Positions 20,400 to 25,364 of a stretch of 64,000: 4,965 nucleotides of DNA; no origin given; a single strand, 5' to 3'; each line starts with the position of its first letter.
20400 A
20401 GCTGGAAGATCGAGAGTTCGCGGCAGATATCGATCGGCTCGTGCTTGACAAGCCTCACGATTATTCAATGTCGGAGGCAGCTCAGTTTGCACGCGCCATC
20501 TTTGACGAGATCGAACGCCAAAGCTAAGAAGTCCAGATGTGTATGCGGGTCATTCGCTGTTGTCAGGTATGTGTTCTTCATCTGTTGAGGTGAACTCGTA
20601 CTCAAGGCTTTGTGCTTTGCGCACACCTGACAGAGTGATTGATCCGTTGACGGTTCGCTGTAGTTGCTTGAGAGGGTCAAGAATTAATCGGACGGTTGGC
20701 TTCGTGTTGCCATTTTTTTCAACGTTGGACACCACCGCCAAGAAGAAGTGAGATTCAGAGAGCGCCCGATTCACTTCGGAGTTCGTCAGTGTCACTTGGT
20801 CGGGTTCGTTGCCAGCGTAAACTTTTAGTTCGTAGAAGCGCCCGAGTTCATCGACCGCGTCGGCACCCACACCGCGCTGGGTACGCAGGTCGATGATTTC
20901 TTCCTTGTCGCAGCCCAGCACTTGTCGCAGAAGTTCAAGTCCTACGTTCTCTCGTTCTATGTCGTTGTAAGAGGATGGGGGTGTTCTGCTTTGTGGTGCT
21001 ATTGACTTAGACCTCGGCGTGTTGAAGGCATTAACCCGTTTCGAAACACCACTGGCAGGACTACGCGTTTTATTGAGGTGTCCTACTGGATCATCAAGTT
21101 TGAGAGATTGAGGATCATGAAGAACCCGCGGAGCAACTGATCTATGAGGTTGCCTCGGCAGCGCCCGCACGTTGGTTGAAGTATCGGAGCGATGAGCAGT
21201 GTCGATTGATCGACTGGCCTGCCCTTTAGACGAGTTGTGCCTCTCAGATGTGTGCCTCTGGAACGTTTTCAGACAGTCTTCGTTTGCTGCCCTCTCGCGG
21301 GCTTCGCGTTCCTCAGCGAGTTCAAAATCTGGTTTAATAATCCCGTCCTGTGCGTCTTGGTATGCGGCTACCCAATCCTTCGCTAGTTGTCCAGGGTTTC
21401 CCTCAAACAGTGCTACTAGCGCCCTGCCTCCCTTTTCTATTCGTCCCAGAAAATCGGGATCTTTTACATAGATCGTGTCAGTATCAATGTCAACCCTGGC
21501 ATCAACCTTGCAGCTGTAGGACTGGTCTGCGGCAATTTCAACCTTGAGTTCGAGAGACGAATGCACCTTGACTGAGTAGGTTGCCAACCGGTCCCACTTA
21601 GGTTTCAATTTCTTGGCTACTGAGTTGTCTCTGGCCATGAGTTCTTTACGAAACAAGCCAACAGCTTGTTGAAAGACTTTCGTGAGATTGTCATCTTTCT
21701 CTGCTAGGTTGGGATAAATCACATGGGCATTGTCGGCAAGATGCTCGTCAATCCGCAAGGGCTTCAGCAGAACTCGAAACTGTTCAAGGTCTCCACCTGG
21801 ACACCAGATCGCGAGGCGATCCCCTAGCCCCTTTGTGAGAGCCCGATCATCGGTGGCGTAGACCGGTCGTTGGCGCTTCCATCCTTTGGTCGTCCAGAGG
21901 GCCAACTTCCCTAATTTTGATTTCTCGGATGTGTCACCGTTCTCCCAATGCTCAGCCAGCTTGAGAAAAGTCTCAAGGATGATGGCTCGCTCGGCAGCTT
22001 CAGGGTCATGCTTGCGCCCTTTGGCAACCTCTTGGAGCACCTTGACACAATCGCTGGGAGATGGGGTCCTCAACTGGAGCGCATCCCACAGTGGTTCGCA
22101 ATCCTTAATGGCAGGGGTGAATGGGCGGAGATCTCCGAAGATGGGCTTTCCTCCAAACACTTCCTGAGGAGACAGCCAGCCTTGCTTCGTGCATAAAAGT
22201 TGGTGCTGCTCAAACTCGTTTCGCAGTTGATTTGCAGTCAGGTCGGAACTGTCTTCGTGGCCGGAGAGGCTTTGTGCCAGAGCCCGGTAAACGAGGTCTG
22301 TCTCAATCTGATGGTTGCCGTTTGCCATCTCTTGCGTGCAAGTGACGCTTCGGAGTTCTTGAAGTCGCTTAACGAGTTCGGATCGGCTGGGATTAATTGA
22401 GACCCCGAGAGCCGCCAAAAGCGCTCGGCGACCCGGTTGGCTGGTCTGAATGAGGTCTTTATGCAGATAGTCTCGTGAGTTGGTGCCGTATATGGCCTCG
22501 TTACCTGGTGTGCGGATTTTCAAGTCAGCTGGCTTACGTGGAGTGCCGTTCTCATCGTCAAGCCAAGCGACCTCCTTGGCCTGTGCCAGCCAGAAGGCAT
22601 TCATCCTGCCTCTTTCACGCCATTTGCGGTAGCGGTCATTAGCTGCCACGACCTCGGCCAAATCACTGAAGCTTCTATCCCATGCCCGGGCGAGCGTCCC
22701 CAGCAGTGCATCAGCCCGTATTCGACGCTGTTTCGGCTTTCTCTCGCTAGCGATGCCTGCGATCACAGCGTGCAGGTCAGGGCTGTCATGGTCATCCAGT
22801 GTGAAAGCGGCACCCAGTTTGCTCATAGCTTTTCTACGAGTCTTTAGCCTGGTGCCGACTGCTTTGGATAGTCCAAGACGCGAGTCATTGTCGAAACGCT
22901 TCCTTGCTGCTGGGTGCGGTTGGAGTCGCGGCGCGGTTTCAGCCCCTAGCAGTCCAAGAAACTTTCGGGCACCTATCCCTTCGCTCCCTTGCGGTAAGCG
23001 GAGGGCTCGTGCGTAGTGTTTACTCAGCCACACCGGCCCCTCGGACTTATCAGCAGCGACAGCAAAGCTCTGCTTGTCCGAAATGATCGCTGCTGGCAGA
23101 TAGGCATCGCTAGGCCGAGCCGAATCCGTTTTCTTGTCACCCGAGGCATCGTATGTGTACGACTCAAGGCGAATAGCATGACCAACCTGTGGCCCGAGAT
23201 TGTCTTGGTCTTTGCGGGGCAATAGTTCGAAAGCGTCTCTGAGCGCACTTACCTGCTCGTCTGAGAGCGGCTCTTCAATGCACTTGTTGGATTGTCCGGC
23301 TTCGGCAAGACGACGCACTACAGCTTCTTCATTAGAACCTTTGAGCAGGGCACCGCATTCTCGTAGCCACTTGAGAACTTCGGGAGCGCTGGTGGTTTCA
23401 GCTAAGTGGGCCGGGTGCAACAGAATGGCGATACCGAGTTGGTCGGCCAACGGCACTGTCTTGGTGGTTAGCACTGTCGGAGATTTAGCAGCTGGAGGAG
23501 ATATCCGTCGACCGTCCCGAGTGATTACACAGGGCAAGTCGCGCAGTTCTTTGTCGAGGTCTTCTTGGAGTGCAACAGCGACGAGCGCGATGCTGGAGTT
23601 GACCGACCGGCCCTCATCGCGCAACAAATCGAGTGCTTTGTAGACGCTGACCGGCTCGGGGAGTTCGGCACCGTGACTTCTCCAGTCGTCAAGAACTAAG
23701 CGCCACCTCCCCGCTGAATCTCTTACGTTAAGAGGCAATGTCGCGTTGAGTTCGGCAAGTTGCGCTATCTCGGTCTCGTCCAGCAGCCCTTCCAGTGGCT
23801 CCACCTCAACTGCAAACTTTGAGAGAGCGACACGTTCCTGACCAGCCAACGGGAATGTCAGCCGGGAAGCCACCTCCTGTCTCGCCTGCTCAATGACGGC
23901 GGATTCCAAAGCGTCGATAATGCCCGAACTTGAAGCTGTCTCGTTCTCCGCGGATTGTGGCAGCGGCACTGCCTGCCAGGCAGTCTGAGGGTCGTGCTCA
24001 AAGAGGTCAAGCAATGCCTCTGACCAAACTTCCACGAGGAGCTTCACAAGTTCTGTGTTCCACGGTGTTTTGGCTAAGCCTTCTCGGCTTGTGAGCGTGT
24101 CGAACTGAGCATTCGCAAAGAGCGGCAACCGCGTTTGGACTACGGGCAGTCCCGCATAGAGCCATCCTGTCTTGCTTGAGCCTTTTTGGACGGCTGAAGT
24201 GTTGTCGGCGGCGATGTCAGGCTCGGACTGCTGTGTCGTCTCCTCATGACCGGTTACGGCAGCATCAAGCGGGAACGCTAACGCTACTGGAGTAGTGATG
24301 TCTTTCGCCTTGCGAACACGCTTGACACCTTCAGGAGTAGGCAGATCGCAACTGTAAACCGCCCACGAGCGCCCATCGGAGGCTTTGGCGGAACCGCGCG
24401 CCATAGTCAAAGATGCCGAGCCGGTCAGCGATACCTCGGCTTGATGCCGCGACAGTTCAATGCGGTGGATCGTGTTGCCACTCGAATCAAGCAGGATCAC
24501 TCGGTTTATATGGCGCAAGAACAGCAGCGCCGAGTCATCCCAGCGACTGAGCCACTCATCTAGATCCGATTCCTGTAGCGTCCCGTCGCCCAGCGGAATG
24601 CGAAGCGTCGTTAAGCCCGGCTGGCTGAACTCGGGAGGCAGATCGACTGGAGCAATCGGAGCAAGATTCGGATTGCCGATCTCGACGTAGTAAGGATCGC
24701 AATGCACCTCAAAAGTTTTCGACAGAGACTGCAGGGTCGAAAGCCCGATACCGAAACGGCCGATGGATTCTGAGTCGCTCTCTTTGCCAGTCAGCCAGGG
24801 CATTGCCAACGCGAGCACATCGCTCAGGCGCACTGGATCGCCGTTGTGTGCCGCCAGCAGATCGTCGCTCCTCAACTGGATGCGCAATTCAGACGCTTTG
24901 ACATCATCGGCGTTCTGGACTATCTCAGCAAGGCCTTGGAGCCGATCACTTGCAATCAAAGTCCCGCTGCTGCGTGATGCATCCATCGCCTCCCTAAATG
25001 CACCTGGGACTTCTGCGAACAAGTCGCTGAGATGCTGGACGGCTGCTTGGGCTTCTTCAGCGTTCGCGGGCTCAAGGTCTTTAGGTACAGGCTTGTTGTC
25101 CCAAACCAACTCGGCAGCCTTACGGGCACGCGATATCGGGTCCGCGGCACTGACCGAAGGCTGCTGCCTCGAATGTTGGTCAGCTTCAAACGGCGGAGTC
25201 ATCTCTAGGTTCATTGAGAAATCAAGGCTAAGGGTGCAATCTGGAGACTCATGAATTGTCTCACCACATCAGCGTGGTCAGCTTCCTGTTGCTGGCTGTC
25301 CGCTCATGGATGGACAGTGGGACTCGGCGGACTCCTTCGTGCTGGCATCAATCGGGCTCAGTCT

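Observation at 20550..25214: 1554-aa prokaryotic NO VEIN-like protein (sacsin-type GHKL ATPase plus DUF3883) as a stand-alone gene in an island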

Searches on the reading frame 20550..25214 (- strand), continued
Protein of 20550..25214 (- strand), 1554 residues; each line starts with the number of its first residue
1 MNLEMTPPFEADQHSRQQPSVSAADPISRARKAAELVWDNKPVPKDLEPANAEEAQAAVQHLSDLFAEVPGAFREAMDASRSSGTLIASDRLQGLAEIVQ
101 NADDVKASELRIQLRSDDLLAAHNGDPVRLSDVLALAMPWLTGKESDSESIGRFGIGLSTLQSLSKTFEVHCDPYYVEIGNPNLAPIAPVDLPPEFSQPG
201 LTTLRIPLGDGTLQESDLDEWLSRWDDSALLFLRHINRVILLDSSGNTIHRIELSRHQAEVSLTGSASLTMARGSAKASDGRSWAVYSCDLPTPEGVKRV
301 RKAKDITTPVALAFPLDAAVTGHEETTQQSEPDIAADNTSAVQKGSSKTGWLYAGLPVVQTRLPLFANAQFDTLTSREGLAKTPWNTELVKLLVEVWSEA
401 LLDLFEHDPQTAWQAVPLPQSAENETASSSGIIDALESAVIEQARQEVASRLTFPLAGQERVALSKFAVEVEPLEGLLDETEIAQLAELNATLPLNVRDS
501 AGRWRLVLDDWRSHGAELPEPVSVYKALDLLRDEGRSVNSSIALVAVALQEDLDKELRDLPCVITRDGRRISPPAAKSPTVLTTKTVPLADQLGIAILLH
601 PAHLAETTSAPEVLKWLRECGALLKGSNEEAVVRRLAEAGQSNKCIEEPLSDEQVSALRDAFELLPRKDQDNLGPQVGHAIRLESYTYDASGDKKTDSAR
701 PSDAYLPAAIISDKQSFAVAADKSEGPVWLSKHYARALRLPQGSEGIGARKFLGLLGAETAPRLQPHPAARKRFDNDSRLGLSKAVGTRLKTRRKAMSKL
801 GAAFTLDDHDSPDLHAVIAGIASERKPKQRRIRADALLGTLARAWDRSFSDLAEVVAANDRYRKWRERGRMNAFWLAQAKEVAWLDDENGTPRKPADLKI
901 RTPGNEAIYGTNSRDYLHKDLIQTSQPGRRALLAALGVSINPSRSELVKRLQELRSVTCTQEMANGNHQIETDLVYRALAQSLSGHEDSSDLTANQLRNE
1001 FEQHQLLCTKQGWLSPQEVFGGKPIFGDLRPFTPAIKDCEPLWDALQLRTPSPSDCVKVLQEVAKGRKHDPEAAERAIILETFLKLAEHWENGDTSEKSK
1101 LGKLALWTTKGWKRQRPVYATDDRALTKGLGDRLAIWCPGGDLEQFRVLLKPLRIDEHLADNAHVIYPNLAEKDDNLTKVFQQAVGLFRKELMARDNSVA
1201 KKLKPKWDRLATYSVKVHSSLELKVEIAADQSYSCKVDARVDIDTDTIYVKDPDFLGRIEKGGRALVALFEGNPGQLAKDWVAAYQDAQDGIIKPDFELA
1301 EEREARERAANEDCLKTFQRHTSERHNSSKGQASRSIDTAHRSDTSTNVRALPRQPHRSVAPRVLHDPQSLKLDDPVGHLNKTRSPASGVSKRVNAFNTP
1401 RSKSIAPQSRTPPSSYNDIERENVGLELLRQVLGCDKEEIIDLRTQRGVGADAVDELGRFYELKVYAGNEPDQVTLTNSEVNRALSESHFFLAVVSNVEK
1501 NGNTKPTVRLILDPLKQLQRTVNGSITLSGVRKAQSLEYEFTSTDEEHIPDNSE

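Call 60: find_encoding_contigs(protein=P0019, flank=10000, max_places=1)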
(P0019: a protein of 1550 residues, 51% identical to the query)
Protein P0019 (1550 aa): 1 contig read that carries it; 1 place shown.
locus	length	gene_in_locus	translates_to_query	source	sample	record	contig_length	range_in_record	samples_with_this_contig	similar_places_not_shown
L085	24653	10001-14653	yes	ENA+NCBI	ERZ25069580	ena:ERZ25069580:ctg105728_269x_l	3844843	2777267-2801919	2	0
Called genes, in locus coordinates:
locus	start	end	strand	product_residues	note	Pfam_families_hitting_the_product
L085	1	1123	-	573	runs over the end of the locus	-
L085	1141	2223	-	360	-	PF06634:DUF1156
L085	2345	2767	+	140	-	-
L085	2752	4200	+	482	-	PF06114:Peptidase_M78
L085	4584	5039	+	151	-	-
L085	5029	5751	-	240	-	PF02732:ERCC4 (weak)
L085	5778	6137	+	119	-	-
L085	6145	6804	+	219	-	PF08843:AbiEii (faint)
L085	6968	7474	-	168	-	-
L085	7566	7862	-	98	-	-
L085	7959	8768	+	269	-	PF01381:HTH_3 (faint)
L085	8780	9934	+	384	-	PF14659:Phage_int_SAM_3, PF00589:Phage_integrase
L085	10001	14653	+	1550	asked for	-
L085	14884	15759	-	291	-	-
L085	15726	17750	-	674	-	PF00270:DEAD, PF04851:ResIII, PF00271:Helicase_C (weak)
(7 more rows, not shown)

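Call 94: search_protein_families(library=pfam, alignment_id=A6, max_evalue=0.00001)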
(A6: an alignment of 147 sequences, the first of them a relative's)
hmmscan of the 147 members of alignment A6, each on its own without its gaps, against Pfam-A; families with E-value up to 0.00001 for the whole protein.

A. member 1, L002:5324-5593:+ (90 aa): 0 families

B. families by the number of members that match (of 147 scanned): 109 families (the first 25 are shown)
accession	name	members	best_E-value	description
PF00589.27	Phage_integrase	5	8.8e-30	Phage integrase family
PF01609.27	DDE_Tnp_1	3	5.3e-23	Transposase DDE domain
PF01170.24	UPF0020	3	5.7e-13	RMKL-like, methyltransferase domain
PF02384.22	N6_Mtase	2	1.1e-60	N-6 DNA Methylase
PF00270.35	DEAD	2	9.3e-48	DEAD/DEAH box helicase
PF08843.17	AbiEii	2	1.3e-30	Nucleotidyl transferase AbiEii toxin, Type IV TA system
PF00271.37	Helicase_C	2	2.7e-28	Helicase conserved C-terminal domain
PF12161.14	HsdM_N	2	4.6e-16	HsdM N-terminal domain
PF07669.17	Eco57I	2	2e-08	Eco57I restriction-modification methylase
PF12733.13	Cadherin-like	1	1.1e-115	Cadherin-like beta sandwich domain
PF08811.16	DUF1800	1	6.2e-101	Protein of unknown function (DUF1800)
PF14311.12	DUF4379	1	1e-92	Probable Treble clef zinc finger domain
PF00141.28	peroxidase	1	2e-72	Peroxidase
PF00579.31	tRNA-synt_1b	1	4e-70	tRNA synthetases class I (W and Y)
PF02633.19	Creatininase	1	6.2e-64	Creatinine amidohydrolase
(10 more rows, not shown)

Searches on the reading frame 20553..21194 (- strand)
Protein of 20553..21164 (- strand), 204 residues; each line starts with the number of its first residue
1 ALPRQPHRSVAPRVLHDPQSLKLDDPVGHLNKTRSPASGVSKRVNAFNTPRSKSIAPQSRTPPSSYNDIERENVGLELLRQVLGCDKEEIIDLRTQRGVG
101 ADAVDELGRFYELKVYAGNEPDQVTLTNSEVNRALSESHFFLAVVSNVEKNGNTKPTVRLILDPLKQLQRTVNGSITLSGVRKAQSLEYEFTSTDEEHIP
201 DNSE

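Call 10: search_protein_families(library=pfam, proteins=[window:20553-21164:-], max_evalue=10)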
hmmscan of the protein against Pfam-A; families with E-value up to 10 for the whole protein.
seq(204 aa): 1 family
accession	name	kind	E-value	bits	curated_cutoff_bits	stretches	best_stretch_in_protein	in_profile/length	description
PF13020.12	NOV_C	-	0.011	16.2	22.1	1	108-154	42-84/91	Protein NO VEIN, C-terminal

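Call 46: predict_structure(alignment_id=A3)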
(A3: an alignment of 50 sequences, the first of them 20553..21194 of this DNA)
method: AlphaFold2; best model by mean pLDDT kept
length: 214 residues; sequences in the alignment: 50
mean_pLDDT: 80.2   pTM: 0.73
mean pLDDT of the five models: 80.2, 79.5, 78.2, 75.7, 72.4
residues with pLDDT >= 90: 124; 70-90: 32; 50-70: 20; < 50: 38
segments of 3 or more residues with pLDDT < 50: 1-14, 46-61, 210-214
pLDDT, mean of each block of 10 residues (from residue 1): 40 53 91 92 56 44 52 88 97 84 91 95 96 95 92 96 91 93 90 95 69 45
secondary structure, 60 per line:
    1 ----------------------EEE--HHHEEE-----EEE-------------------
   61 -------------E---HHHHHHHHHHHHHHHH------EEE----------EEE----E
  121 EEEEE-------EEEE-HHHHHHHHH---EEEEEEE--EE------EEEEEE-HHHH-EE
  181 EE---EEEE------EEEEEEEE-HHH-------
elements in order: E23-25 E31-33 E39-41 H78-93 E100-102 E113-115 E120-125 E133-136 H138-146 E150-156 E167-172 H174-177 E179-182 E186-189 E196-203

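Call 49: fold_search(model_id=the predicted structure, library=pdb)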
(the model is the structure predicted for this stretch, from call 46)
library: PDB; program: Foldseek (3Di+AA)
matches with E <= 10: 344; with E <= 0.001: 0
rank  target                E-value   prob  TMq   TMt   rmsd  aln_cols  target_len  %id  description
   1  4kyw_A                1.7e-02  0.90  0.32  0.28  11.6       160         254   13  Restriction endonuclease DPNI in complex with two DNA molecules (released 2014-06-04)
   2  1ev7_A                4.2e-02  0.82  0.33  0.25   5.8       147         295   15  CRYSTAL STRUCTURE OF DNA RESTRICTION ENDONUCLEASE NAEI (released 2000-10-19)
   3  1ni0_A                5.0e-02  0.82  0.28  0.35   4.4       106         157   19  Structure of the Y94F mutant of the restriction endonuclease PvuII (released 2003-02-04)
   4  3ksk_A                9.2e-02  0.63  0.24  0.18   4.3        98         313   14  Crystal Structure of single chain PvuII (released 2010-04-14)
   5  8q5o_B                1.1e-01  0.80  0.31  0.41   4.5       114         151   16  N-terminal domain of restriction endonuclease Eco15I with tetra-methylated target DNA. (released 2024-07-17)
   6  2g3w_A                1.2e-01  0.14  0.20  0.23  11.4       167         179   14  The Crystal Structure of YaeQ Protein from Xanthomonas axonopodis pv. citri (released 2007-02-27)
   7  1pvu_A                1.3e-01  0.75  0.28  0.37   5.0       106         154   16  THE CRYSTAL STRUCTURE OF PVUII ENDONUCLEASE REVEALS EXTENSIVE STRUCTURAL HOMOLOGIES TO ECORV (released 1995-03-31)
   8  2wiw_A                2.0e-01  0.72  0.26  0.42   4.4        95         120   17  Crystal structures of Holliday junction resolvases from Archaeoglobus fulgidus bound to DNA substrate (released 2009-05-26)
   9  8rpx_B                2.0e-01  0.30  0.26  0.34   9.5       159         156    9  NhoI restriction endonuclease in complex with quadruply methylated DNA target (released 2024-07-17)
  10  2qb7_B                2.3e-01  0.05  0.12  0.08  14.1       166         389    9  Saccharomyces cerevisiae cytosolic exopolyphosphatase, phosphate complex (released 2007-12-11)
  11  2qb6_B                2.7e-01  0.06  0.16  0.10  14.0       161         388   10  Saccharomyces cerevisiae cytosolic exopolyphosphatase, sulfate complex (released 2007-12-11)
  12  2qb6_A                3.7e-01  0.08  0.15  0.10   8.2       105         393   10  Saccharomyces cerevisiae cytosolic exopolyphosphatase, sulfate complex (released 2007-12-11)
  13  8rpx_C                4.1e-01  0.23  0.28  0.36   9.3       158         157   10  NhoI restriction endonuclease in complex with quadruply methylated DNA target (released 2024-07-17)
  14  4dvf_A                4.1e-01  0.04  0.12  0.08  18.0       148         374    7  Crystal structure of BACE1 with its inhibitor (released 2013-01-16)
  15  8rpx_A                5.3e-01  0.20  0.27  0.35   9.7       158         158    9  NhoI restriction endonuclease in complex with quadruply methylated DNA target (released 2024-07-17)
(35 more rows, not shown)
